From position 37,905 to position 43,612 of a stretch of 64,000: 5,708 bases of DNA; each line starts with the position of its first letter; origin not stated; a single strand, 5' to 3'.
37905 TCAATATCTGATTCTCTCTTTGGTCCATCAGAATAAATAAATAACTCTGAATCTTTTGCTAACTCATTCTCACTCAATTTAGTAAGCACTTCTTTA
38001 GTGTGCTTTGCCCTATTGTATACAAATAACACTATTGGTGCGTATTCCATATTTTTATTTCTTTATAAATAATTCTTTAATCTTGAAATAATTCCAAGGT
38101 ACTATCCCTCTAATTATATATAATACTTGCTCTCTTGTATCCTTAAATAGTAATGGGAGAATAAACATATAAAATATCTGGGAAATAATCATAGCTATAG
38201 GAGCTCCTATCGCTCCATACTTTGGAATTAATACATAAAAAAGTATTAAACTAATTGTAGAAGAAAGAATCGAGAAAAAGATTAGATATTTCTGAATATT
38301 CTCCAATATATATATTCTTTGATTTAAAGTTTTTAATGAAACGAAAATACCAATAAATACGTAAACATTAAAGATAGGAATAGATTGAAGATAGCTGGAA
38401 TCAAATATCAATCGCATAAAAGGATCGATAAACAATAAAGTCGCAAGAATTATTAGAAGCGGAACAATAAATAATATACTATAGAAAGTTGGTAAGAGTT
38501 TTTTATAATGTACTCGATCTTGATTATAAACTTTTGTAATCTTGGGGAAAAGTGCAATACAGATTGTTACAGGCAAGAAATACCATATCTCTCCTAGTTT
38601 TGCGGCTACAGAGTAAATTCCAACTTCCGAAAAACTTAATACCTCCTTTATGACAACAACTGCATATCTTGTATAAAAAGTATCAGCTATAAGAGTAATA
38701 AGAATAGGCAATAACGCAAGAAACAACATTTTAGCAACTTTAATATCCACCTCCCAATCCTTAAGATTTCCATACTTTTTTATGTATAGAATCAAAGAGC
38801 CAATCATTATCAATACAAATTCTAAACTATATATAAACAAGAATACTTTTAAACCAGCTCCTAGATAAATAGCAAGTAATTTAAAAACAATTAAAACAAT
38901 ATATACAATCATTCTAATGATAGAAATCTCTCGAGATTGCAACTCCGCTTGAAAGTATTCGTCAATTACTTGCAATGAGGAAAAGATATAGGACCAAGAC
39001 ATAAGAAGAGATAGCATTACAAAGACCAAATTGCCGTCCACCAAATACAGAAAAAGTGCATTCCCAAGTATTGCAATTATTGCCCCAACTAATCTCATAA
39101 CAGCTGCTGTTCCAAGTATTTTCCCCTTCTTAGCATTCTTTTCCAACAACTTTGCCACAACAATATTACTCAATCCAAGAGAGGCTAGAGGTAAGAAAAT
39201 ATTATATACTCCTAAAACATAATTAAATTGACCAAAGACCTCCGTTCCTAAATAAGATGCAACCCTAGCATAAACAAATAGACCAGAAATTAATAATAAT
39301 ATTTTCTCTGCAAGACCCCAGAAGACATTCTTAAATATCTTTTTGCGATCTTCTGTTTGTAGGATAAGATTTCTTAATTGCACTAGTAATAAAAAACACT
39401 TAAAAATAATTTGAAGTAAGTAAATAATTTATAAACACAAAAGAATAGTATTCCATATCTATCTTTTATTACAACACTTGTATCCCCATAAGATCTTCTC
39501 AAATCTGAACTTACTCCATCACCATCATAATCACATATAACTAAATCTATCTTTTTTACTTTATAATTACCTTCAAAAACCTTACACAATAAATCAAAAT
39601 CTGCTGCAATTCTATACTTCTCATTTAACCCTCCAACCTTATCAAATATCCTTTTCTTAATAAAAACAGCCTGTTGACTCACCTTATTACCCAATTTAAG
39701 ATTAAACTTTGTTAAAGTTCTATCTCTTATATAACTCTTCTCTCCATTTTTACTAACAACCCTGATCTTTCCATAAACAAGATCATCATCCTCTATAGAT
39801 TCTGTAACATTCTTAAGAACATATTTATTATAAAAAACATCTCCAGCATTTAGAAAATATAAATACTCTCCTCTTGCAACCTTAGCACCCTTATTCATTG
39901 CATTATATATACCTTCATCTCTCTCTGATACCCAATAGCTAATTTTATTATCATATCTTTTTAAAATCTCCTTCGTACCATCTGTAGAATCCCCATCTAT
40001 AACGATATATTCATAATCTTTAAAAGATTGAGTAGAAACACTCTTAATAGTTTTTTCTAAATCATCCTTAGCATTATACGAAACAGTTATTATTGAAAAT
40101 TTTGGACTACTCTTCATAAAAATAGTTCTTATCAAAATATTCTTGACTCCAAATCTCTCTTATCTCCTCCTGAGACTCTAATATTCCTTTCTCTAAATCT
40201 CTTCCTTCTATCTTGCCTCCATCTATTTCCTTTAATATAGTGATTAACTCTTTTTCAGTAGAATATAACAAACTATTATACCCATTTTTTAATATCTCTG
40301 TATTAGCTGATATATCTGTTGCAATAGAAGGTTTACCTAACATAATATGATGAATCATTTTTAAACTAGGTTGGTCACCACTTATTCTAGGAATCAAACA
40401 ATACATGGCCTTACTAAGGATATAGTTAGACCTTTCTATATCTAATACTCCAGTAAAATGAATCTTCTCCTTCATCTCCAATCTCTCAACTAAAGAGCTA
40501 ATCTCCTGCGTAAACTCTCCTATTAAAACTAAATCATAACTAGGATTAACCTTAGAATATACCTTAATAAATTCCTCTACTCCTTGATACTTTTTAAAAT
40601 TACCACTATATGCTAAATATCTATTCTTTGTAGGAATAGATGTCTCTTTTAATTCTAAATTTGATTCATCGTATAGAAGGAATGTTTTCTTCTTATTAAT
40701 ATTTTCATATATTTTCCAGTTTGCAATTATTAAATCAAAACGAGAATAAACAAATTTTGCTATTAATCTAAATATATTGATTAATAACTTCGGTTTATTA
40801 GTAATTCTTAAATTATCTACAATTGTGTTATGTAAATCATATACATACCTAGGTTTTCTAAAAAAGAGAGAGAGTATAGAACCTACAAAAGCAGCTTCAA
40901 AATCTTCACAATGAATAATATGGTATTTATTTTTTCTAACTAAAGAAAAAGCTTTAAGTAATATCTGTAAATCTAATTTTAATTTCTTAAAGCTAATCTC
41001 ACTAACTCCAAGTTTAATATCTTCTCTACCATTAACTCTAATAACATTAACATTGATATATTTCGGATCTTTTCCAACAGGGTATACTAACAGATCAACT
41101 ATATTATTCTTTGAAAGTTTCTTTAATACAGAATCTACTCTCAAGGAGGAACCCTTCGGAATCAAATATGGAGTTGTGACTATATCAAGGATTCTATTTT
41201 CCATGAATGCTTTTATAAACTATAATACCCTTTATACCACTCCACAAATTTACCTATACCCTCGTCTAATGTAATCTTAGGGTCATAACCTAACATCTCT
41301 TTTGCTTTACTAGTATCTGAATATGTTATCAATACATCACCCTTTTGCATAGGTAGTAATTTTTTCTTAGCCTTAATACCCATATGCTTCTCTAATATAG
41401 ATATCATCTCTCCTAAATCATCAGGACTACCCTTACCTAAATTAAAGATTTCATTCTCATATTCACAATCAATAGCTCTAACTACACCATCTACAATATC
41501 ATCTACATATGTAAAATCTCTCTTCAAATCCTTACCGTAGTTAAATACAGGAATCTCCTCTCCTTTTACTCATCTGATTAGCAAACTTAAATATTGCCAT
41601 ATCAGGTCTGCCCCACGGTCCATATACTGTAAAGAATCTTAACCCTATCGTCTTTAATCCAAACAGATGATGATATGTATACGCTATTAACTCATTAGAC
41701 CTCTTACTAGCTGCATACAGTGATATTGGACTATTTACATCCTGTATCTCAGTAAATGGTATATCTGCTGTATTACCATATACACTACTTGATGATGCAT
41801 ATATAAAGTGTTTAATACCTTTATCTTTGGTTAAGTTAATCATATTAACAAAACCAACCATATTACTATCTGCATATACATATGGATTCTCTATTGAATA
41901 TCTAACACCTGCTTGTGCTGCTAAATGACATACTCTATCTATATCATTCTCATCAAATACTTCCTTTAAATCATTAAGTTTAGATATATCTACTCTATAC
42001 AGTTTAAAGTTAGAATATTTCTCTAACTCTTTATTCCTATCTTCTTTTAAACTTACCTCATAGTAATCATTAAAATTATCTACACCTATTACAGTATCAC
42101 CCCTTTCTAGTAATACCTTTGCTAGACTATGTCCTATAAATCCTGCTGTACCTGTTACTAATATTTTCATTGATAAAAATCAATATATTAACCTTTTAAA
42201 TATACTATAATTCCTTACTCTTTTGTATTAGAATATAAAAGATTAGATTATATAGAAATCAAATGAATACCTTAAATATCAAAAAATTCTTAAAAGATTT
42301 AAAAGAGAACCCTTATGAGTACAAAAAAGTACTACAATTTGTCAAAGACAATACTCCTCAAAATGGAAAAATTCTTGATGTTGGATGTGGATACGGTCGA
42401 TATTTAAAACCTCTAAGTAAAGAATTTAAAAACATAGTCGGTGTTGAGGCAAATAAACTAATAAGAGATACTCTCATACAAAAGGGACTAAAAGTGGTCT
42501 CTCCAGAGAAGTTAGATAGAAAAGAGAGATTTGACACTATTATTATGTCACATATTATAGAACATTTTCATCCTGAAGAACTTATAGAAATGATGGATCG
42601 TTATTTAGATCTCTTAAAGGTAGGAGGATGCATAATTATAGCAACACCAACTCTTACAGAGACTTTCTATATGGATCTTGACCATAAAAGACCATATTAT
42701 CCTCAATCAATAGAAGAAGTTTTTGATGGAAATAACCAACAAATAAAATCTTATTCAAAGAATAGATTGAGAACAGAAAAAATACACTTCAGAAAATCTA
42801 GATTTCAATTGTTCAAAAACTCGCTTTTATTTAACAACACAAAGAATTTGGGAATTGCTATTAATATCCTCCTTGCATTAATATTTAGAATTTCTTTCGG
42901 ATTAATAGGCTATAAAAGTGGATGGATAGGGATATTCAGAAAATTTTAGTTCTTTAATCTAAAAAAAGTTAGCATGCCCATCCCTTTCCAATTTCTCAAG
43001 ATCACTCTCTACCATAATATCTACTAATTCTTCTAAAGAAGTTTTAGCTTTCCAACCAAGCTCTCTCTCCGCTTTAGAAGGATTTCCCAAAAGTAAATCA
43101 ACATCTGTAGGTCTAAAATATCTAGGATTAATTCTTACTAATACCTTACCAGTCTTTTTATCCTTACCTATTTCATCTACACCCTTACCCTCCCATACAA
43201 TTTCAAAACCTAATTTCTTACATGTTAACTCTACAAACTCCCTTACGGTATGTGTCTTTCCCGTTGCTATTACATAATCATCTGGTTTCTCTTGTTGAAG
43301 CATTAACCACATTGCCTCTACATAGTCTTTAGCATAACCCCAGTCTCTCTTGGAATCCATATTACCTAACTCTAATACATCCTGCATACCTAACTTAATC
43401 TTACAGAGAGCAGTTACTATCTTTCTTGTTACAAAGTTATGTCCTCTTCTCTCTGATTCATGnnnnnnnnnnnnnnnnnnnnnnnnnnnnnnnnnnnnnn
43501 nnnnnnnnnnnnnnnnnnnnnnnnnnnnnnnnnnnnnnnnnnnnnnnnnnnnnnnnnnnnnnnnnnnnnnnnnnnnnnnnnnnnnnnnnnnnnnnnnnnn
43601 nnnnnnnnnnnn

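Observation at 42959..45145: Tandem gmd genes forming a mosaic: 477-bp block 99.8% identical, 5' halves only about 50% identical at the protein level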

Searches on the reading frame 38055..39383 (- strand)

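Call 34: search_protein_families(library=ncbifam, proteins=[window:38055-39383:-], max_evalue=0.00001)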
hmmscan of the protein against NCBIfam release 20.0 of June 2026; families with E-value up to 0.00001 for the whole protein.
window:38055-39383:- (442 aa): 0 families

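Call 45: search_protein_families(library=pfam, proteins=[window:38055-39383:-], max_evalue=0.00001)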
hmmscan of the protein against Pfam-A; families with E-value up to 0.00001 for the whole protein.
window:38055-39383:- (442 aa): 2 families
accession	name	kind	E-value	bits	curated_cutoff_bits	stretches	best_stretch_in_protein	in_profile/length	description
PF01943.22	Polysacc_synt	-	2.4e-13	50.6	28.2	1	17-284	2-272/274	Polysaccharide biosynthesis protein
PF13440.11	Polysacc_synt_3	-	1.2e-07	31.7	23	1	45-336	6-293/293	Polysaccharide biosynthesis protein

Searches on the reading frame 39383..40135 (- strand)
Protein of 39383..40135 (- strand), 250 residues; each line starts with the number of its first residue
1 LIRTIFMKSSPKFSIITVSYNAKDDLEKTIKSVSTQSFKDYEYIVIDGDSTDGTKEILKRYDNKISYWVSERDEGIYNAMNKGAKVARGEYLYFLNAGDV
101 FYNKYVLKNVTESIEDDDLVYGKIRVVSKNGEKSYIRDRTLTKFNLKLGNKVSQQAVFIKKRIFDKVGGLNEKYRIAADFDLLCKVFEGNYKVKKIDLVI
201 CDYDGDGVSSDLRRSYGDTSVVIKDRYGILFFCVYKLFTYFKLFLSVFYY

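Call 34: search_protein_families(library=ncbifam, proteins=[window:39383-40135:-], max_evalue=0.00001)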
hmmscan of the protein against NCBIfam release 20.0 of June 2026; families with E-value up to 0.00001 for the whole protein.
window:39383-40135:- (250 aa): 12 families
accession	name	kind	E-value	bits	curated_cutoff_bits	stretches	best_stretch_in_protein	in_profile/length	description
TIGR04009.1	wcaE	equivalog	3.5e-27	95.2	369.2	1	13-210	3-202/248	colanic acid biosynthesis glycosyltransferase WcaE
NF047683.1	TeichurnBiosyTuaG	equivalog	3.4e-20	72.8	400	1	7-111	2-109/252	teichuronic acid biosynthesis protein TuaG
TIGR04283.1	glyco_like_mftF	equivalog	2.9e-19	69.5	182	1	14-186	2-169/221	TIGR04283 family arsenosugar biosynthesis glycosyltransferase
NF007482.0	PRK10073.1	equivalog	2.7e-18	66.1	423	1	7-116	2-113/334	glycosyltransferase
NF050050.1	ProtGlycPglI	equivalog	1.4e-14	54.2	500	1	11-123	2-118/306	GalNAc(5)-diNAcBac-PP-undecaprenol beta-1,3-glucosyltransferase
NF053739.1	GlytfEpsEBac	equivalog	1.9e-14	53.3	450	1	11-193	1-192/265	glycosyltransferase EpsE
TIGR03937.1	PgaC_IcaA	equivalog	4.2e-13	49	422.3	1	7-116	41-152/407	poly-beta-1,6-N-acetyl-D-glucosamine synthase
NF041875.1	EPS_EpsD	equivalog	2.3e-08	33.8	370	1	14-133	2-125/325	exopolysaccharide biosynthesis glycosyltransferase EpsD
TIGR03965.1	mycofact_glyco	equivalog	1.3e-07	30.9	280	1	9-188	72-265/467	mycofactocin biosynthesis glycosyltransferase MftF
NF041394.1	GtaseAglG_Halo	equivalog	5.6e-07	29.1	440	1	16-119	8-113/304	glucosyl-dolichyl phosphate glucuronosyltransferase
NF038302.1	EPS_HpsE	equivalog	5.6e-07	28.8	300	1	12-109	2-107/307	hormogonium polysaccharide biosynthesis glycosyltransferase HpsE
TIGR03111.1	glyc2_xrt_Gpos1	hypoth_equivalog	1.4e-06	27.4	363.95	1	6-123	44-165/439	TIGR03111 family XrtG-associated glycosyltransferase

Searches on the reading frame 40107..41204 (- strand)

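Call 6: search_protein_families(library=ncbifam, proteins=[window:40107-41204:-])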
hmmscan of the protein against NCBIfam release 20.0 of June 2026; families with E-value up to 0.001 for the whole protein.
window:40107-41204:- (365 aa): 4 families
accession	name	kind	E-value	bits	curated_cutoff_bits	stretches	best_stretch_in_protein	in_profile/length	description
NF047684.1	TeichurnBiosyTuaC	equivalog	1.5e-06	27.4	550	1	183-327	207-348/391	teichuronic acid biosynthesis protein TuaC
TIGR04063.1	stp3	hypoth_equivalog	1.5e-05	24.1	442.05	1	173-318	192-346/397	TIGR04063 family PEP-CTERM/XrtA system glycosyltransferase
TIGR03999.1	thiol_BshA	equivalog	3.3e-05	23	273.7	1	182-314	186-320/375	N-acetyl-alpha-D-glucosaminyl L-malate synthase BshA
NF007640.0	PRK10307.1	subfamily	0.00082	18.4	276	1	156-275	195-312/411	WcaI family glycosyltransferase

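Call 7: search_protein_families(library=pfam, proteins=[window:40107-41204:-])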
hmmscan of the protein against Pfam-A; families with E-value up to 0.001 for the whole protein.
window:40107-41204:- (365 aa): 5 families
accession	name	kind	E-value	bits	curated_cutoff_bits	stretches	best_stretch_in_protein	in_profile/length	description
PF00534.26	Glycos_transf_1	-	2.3e-12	47.2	26.4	1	186-317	7-143/172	Glycosyl transferases group 1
PF13692.12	Glyco_trans_1_4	-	7.8e-12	46.1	27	1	196-318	3-130/142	Glycosyl transferases group 1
PF13439.12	Glyco_transf_4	-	5.4e-06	27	28.5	1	69-162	48-140/170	Glycosyltransferase Family 4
PF13477.12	Glyco_trans_4_2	-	4.6e-05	24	23.4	1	50-161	25-137/139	Glycosyl transferase 4-like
PF13579.12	Glyco_trans_4_4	-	7.4e-05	23.6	29.7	1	78-161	56-133/158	Glycosyl transferase 4-like domain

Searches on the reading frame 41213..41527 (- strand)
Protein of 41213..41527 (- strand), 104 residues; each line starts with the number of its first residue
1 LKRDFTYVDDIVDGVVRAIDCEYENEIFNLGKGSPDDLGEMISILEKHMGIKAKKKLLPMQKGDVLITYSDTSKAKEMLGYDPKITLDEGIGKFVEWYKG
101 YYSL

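Call 6: search_protein_families(library=ncbifam, proteins=[window:41213-41527:-])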
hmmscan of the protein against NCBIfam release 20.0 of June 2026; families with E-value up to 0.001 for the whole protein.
window:41213-41527:- (104 aa): 9 families
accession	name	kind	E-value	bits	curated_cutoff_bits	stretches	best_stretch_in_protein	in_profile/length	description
TIGR01179.1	galE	equivalog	4.3e-12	45.5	262.3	1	3-99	226-326/332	UDP-glucose 4-epimerase GalE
TIGR02197.1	heptose_epim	equivalog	1.4e-11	44.2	274.6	1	2-99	213-314/316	ADP-glyceromanno-heptose 6-epimerase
TIGR01181.1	dTDP_gluc_dehyt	equivalog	5.8e-09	35.5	365.1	1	3-99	215-312/321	dTDP-glucose 4,6-dehydratase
NF047922.1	GDPFucSynFcl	equivalog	3.3e-07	30.1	500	1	2-98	206-301/308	GDP-L-fucose synthase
NF007956.0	PRK10675.1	subfamily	8e-07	28.5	394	1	3-97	231-328/338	UDP-glucose 4-epimerase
TIGR04180.1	EDH_00030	hypoth_equivalog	1.8e-05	24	475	1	3-85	209-296/297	NAD-dependent 4,6-dehydratase LegB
NF011728.1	PRK15181.1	equivalog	0.00014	21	760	1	2-100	232-339/348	Vi polysaccharide biosynthesis UDP-N-acetylglucosaminuronic acid C-4 epimerase TviC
TIGR02622.1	CDP_4_6_dhtase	equivalog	0.00017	20.9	278.45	1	64-102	296-334/352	CDP-glucose 4,6-dehydratase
NF008872.0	PRK11908.1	equivalog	0.0002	20.5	294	0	2-33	220-254/349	bifunctional UDP-4-keto-pentose/UDP-xylose synthase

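Call 7: search_protein_families(library=pfam, proteins=[window:41213-41527:-])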
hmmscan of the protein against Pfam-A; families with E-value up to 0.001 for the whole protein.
window:41213-41527:- (104 aa): 1 family
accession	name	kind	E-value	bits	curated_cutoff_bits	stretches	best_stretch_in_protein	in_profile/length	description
PF16363.11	GDP_Man_Dehyd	-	1.7e-07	31.4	27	1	2-92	220-330/332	GDP-mannose 4,6 dehydratase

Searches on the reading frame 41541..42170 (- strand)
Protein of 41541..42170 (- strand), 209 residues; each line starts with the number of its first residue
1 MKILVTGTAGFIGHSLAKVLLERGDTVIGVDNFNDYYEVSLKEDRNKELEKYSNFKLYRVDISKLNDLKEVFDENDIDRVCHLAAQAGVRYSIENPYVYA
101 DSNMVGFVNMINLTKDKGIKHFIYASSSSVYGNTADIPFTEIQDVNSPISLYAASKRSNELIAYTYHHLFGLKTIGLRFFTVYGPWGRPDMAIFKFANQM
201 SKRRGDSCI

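Call 6: search_protein_families(library=ncbifam, proteins=[window:41541-42170:-])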
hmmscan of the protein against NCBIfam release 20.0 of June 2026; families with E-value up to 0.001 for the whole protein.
window:41541-42170:- (209 aa): 37 families (the best 25 are shown)
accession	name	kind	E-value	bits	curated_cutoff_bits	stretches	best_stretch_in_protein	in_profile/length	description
TIGR01179.1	galE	equivalog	5e-36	124.2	262.3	1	2-184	1-178/332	UDP-glucose 4-epimerase GalE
NF011728.1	PRK15181.1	equivalog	3e-33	115.3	760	1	3-192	18-205/348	Vi polysaccharide biosynthesis UDP-N-acetylglucosaminuronic acid C-4 epimerase TviC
TIGR04180.1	EDH_00030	hypoth_equivalog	1.2e-29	103.3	475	1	3-186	1-179/297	NAD-dependent 4,6-dehydratase LegB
TIGR01181.1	dTDP_gluc_dehyt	equivalog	1.3e-29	103.3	365.1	1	2-199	1-198/321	dTDP-glucose 4,6-dehydratase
TIGR02197.1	heptose_epim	equivalog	4.7e-24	85.1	274.6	1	3-186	1-174/316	ADP-glyceromanno-heptose 6-epimerase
NF007956.0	PRK10675.1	subfamily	2.3e-23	82.9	394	1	1-163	1-160/338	UDP-glucose 4-epimerase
NF007582.0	PRK10217.1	equivalog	2.3e-19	69.7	698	1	2-193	3-201/355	dTDP-glucose 4,6-dehydratase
NF007490.0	PRK10084.1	subfamily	3.4e-18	65.7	649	1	1-192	1-207/361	dTDP-glucose 4,6-dehydratase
TIGR02622.1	CDP_4_6_dhtase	equivalog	9.9e-18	64.4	278.45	1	2-170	6-172/352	CDP-glucose 4,6-dehydratase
NF043036.1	ErythonDh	equivalog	4.3e-16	59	325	1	1-198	1-195/321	D-erythronate dehydrogenase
TIGR01472.1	gmd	equivalog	3.2e-15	56.2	415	1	3-174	3-177/342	GDP-mannose 4,6-dehydratase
NF042423.1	oxyalk_red_Shew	equivalog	9.6e-14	51.2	580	1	2-185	10-177/331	2-alkyl-3-oxoalkanoate reductase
NF042422.1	oxyalk_red_OleD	equivalog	1e-12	48.1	580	1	1-158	1-145/329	2-alkyl-3-oxoalkanoate reductase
NF008360.0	PRK11150.1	equivalog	1.4e-11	44.2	452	1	3-188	2-176/310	ADP-glyceromanno-heptose 6-epimerase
NF041015.1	UDPsulfquin_syn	equivalog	2e-11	43.5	575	1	1-134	1-151/384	UDP-sulfoquinovose synthase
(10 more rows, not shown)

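Call 7: search_protein_families(library=pfam, proteins=[window:41541-42170:-])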
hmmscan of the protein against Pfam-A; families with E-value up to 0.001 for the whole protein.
window:41541-42170:- (209 aa): 9 families
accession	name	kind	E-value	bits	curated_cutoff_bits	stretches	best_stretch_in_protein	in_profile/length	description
PF01370.27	Epimerase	-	4e-45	154.5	20.9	1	3-204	1-197/240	NAD dependent epimerase/dehydratase family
PF16363.11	GDP_Man_Dehyd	-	2.7e-43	149.1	27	1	4-198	1-199/332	GDP-mannose 4,6 dehydratase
PF01073.25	3Beta_HSD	-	2.3e-16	60.1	22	1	4-202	1-198/280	3-beta hydroxysteroid dehydrogenase/isomerase family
PF04321.23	RmlD_sub_bind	-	9.7e-13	48.3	27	1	1-164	1-137/287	RmlD substrate binding domain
PF02719.21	Polysacc_synt_2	-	1.5e-12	47.8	20.2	1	3-128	1-129/293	Polysaccharide biosynthesis protein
PF07993.18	NAD_binding_4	-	2.2e-06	27.4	20.1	1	5-136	1-146/258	Male sterility protein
PF08659.16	KR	-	8.6e-06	26.2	22.6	1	3-134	3-144/180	KR domain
PF13460.12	NAD_binding_10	-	1.4e-05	25.5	27.2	1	7-157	1-126/184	NAD(P)H-binding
PF00106.31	adh_short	-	3e-05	24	26.6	1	3-109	3-114/195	short chain dehydrogenase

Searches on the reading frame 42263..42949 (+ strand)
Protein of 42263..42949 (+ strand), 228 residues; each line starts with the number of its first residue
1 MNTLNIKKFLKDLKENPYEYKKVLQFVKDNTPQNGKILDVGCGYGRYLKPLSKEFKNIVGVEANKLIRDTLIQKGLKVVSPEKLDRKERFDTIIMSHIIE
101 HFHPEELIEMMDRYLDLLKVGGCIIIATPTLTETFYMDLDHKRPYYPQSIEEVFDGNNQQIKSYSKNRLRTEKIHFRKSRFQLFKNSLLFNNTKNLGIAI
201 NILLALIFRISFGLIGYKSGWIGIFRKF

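Call 6: search_protein_families(library=ncbifam, proteins=[window:42263-42949:+])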
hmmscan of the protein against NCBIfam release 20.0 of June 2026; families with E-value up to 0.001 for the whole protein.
window:42263-42949:+ (228 aa): 8 families
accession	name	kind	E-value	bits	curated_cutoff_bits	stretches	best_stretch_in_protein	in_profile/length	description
TIGR01983.1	UbiG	equivalog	1.7e-08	34.1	102.95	1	22-128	45-153/228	bifunctional 2-polyprenyl-6-hydroxyphenol methylase/3-demethylubiquinol 3-O-methyltransferase UbiG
TIGR04345.1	ovoA_Cterm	equivalog_domain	9.7e-08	31.8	170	1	13-63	19-71/242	putative 4-mercaptohistidine N1-methyltransferase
NF043040.1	corrin_prot_MT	hypoth_equivalog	2.7e-07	30.3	180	1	27-135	34-156/216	corrinoid protein-associated methyltransferase CpaM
TIGR02081.1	metW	equivalog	3.6e-07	29.9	189.5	1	24-129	4-110/194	methionine biosynthesis protein MetW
TIGR04074.1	bacter_Hen1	equivalog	3.9e-05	22.3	340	0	21-129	272-394/462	3' terminal RNA ribose 2'-O-methyltransferase Hen1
NF011650.0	PRK15068.1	equivalog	0.00051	19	209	1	33-130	122-229/324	tRNA 5-methoxyuridine(34)/uridine 5-oxyacetic acid(34) synthase CmoB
NF041820.1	daptide_MTase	equivalog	0.00083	18.9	175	0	17-65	23-68/243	daptide-type RiPP biosynthesis methyltransferase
TIGR02021.1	BchM-ChlM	equivalog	0.00098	18.6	158.9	0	21-119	42-148/218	magnesium protoporphyrin IX methyltransferase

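Call 7: search_protein_families(library=pfam, proteins=[window:42263-42949:+])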
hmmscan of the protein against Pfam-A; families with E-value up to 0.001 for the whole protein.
window:42263-42949:+ (228 aa): 10 families
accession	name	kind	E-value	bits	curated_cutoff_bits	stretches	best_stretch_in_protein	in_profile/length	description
PF13489.12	Methyltransf_23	-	1.5e-15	57.8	27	1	16-138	5-124/164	Methyltransferase domain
PF13649.12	Methyltransf_25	-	1.4e-09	38.9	27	1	37-122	1-97/97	Methyltransferase domain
PF08242.18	Methyltransf_12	-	1.7e-09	38.7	30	1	38-124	1-98/98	Methyltransferase domain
PF08241.18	Methyltransf_11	-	1.3e-08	35.8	21.2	1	38-125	1-94/95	Methyltransferase domain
PF07021.18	MetW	-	7.5e-07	29.4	21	1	25-130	5-111/193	Methionine biosynthesis protein MetW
PF13847.12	Methyltransf_31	-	2e-05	24.8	27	1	34-151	4-130/145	Methyltransferase domain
PF02353.26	CMAS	-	3.8e-05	23.6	27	1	33-137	62-175/273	Mycolic acid cyclopropane synthetase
PF05891.18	Methyltransf_PK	-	6.8e-05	22.9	27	1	70-154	107-189/218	AdoMet dependent proline di-methyltransferase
PF05219.18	DREV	-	0.00012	21.7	26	1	21-113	79-176/265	DREV methyltransferase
PF08003.17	Methyltransf_9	-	0.00086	18.8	23.8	0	20-129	104-220/315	Protein of unknown function (DUF1698)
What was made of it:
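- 42263..42949 (+): Convergent methyltransferase that abuts A's stop codon. Pfam Methyltransf_23 (call 7).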

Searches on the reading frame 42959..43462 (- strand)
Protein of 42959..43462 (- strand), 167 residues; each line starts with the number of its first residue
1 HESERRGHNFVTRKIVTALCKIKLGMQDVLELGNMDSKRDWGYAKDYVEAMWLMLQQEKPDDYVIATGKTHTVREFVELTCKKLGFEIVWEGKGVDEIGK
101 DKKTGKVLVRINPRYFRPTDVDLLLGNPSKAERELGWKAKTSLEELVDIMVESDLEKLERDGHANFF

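Call 63: search_protein_families(library=ncbifam, proteins=[window:42959-43462:-], max_evalue=1e-10)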
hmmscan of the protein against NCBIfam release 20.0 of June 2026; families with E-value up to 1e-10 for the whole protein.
window:42959-43462:- (167 aa): 1 family
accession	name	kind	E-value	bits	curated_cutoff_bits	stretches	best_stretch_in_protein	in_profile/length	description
TIGR01472.1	gmd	equivalog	7.8e-70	235.7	415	1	1-157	185-341/342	GDP-mannose 4,6-dehydratase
